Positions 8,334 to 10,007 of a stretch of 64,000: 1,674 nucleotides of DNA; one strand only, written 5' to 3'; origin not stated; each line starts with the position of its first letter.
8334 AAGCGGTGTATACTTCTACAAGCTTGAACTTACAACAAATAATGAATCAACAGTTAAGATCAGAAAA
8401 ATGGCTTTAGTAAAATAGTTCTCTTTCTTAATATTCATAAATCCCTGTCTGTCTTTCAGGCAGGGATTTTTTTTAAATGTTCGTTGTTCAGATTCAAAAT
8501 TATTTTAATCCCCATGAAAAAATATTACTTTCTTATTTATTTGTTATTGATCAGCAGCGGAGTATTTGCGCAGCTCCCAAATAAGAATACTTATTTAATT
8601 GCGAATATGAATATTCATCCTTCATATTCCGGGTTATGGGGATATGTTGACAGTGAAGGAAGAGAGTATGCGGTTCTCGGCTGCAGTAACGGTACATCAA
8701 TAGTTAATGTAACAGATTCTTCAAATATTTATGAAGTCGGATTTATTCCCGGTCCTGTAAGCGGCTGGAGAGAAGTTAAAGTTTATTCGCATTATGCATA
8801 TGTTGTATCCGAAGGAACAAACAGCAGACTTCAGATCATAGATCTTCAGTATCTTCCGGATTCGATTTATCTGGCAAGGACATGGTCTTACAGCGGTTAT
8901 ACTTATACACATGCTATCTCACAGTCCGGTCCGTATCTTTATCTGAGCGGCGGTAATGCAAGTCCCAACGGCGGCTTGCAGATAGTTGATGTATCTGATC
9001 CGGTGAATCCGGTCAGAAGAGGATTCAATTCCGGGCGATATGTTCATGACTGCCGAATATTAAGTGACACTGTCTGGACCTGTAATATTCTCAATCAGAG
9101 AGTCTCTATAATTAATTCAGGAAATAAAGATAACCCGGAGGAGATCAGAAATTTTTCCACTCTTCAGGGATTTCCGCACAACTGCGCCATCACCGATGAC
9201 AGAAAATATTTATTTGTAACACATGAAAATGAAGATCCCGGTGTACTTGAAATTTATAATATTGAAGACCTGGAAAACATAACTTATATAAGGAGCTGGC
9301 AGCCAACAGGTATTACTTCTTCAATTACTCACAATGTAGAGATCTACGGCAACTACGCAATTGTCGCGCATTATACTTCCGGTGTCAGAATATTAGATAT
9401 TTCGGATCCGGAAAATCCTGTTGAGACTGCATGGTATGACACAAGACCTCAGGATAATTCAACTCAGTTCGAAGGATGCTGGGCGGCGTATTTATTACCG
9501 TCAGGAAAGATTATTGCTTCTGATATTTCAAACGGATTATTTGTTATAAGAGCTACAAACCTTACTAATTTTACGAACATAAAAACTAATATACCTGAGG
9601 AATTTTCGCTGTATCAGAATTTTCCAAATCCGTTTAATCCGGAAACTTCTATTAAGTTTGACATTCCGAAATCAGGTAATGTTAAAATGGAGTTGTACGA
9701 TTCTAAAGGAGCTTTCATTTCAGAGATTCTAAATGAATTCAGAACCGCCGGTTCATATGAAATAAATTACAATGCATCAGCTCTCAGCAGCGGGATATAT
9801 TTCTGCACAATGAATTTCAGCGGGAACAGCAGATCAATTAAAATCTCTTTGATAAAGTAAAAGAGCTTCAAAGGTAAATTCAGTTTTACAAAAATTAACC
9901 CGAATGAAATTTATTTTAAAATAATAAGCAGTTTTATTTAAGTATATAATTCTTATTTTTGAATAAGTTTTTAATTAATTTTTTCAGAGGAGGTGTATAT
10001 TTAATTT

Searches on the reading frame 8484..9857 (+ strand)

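Call 62: search_protein_families(library=pfam, proteins=[window:8484-9857:+], max_evalue=0.00001)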
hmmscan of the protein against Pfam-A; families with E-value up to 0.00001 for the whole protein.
window:8484-9857:+ (458 aa): 2 families
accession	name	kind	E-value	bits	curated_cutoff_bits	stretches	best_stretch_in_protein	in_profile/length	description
PF08309.17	LVIVD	-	3.9e-12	45.8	20.2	1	282-320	4-42/42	LVIVD repeat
PF18962.6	Por_Secre_tail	-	2.8e-09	37.6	27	1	380-451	2-70/75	Secretion system C-terminal sorting domain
